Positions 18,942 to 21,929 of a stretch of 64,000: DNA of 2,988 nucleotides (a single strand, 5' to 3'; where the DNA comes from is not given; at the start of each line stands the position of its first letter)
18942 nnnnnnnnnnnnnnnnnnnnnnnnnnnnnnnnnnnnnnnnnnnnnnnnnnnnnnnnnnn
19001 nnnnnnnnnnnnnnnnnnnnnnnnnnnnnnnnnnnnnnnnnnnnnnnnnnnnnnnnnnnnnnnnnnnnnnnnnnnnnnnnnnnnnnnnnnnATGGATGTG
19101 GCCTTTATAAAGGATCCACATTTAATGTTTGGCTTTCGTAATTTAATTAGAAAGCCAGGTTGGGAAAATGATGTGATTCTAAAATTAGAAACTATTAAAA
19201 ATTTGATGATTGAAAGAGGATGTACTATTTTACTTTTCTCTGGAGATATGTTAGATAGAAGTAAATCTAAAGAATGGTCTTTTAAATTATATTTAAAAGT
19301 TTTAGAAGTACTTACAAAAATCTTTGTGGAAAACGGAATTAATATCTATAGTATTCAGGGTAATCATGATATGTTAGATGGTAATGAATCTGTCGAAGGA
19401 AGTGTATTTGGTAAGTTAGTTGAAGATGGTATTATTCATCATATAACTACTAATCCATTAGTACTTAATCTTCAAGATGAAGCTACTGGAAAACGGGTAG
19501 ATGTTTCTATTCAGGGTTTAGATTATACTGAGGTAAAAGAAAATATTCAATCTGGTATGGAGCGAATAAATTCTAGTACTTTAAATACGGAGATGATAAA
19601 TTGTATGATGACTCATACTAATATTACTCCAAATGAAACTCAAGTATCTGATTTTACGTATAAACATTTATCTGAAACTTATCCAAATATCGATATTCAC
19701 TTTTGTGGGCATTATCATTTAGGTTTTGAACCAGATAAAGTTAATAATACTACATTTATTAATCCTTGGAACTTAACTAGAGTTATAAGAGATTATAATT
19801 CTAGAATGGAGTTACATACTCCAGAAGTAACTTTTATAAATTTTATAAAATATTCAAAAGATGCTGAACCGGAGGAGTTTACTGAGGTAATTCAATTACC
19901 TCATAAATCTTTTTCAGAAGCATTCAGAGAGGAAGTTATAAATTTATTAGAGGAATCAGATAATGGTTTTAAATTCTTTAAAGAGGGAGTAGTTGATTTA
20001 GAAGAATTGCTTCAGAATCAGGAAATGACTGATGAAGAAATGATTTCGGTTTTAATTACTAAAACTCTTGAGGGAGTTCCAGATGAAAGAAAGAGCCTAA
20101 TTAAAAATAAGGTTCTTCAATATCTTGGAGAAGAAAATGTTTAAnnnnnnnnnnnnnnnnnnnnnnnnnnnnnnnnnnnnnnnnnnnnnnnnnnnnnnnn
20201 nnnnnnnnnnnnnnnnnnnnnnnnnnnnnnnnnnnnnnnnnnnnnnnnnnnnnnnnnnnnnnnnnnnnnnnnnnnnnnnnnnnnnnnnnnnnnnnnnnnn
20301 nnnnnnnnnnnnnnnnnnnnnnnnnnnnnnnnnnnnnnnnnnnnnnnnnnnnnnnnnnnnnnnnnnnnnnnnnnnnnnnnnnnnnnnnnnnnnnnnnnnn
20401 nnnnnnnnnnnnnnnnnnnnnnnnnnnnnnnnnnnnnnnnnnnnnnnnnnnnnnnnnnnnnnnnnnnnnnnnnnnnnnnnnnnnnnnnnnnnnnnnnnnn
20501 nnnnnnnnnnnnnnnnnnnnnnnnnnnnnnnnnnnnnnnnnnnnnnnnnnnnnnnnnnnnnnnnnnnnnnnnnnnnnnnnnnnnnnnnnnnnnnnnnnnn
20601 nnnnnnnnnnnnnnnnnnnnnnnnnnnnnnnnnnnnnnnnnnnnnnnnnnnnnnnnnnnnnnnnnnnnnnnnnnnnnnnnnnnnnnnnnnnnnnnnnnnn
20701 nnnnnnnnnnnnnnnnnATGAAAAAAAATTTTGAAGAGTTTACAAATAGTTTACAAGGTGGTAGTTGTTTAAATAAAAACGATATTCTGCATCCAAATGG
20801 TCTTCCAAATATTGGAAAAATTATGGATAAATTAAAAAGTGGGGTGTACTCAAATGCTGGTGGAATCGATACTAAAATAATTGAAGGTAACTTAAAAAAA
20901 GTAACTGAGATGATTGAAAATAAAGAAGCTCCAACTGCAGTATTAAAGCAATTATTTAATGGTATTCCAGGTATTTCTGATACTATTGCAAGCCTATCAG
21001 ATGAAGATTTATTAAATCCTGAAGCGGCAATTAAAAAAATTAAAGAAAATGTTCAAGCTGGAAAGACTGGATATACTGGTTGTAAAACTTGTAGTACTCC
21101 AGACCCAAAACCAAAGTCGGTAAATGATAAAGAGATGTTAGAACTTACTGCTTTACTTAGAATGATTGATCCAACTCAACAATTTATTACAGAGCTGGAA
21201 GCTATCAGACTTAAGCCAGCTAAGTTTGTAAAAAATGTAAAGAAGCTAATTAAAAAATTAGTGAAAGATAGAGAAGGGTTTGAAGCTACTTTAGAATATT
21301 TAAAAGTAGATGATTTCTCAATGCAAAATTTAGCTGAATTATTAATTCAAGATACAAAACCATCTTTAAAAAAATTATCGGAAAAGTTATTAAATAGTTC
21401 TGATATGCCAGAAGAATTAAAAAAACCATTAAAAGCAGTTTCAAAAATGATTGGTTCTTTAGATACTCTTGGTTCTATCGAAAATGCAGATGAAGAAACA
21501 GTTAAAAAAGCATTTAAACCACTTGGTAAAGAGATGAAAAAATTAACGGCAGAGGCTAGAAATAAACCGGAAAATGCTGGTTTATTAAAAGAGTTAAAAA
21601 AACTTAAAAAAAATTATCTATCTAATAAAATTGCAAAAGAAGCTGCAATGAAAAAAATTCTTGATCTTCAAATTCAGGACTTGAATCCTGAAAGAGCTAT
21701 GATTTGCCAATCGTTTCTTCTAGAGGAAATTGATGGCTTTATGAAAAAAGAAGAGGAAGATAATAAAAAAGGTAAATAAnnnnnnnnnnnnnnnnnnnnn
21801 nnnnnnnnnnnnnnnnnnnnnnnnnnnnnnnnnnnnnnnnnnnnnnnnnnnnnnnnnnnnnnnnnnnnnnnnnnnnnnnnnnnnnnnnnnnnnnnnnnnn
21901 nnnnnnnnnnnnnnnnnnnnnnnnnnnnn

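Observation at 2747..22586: FolE-like and QueC-like genes in a phage: candidate 7-deazaguanine DNA hypermodification (or folate salvage)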

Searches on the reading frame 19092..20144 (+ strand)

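Call 4: search_protein_families(library=pfam, proteins=[window:19092-20144:+], max_evalue=0.01)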
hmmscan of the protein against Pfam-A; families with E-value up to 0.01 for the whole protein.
window:19092-20144:+ (350 aa): 1 family
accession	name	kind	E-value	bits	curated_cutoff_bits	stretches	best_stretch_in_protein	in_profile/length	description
PF00149.33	Metallophos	-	8.6e-07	30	21.5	1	31-209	21-189/191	Calcineurin-like phosphoesterase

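Call 19: search_protein_families(library=padloc, max_evalue=0.01, proteins=[window:19092-20144:+])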
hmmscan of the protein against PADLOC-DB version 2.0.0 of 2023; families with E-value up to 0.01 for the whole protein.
window:19092-20144:+ (350 aa): 1 family
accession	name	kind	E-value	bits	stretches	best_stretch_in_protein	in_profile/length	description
PDLC04908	PDC-S10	-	4.7e-05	20.7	0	199-240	172-213/223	-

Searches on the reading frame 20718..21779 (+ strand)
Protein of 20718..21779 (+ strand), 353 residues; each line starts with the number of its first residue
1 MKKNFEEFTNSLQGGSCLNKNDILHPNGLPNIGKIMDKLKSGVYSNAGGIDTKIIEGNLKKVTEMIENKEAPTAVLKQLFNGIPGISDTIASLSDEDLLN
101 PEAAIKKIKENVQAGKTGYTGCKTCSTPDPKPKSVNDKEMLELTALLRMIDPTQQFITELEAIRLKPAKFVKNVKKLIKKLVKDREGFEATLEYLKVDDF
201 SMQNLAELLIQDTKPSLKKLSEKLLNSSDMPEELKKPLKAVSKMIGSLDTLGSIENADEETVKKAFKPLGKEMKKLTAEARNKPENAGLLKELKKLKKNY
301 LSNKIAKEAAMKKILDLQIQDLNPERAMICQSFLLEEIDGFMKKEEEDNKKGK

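Call 4: search_protein_families(library=pfam, proteins=[window:20718-21779:+], max_evalue=0.01)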
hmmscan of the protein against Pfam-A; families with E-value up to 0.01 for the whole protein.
window:20718-21779:+ (353 aa): 1 family
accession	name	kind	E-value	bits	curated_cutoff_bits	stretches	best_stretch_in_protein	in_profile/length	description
PF11894.14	Nup192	-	0.00091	17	28.7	1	123-208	1024-1107/1667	Nuclear pore complex scaffold, nucleoporins 186/192/205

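Call 18: search_protein_families(library=ncbifam, max_evalue=0.01, proteins=[window:20718-21779:+])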
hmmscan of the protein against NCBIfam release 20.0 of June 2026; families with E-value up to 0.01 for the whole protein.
window:20718-21779:+ (353 aa): 0 families

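Call 19: search_protein_families(library=padloc, max_evalue=0.01, proteins=[window:20718-21779:+])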
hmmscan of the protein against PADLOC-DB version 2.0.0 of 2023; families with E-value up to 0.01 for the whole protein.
window:20718-21779:+ (353 aa): 0 families

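Call 31: search_protein_families(library=phrogs, max_evalue=0.001, proteins=[window:20718-21779:+])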
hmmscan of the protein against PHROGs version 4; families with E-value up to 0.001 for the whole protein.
window:20718-21779:+ (353 aa): 0 families
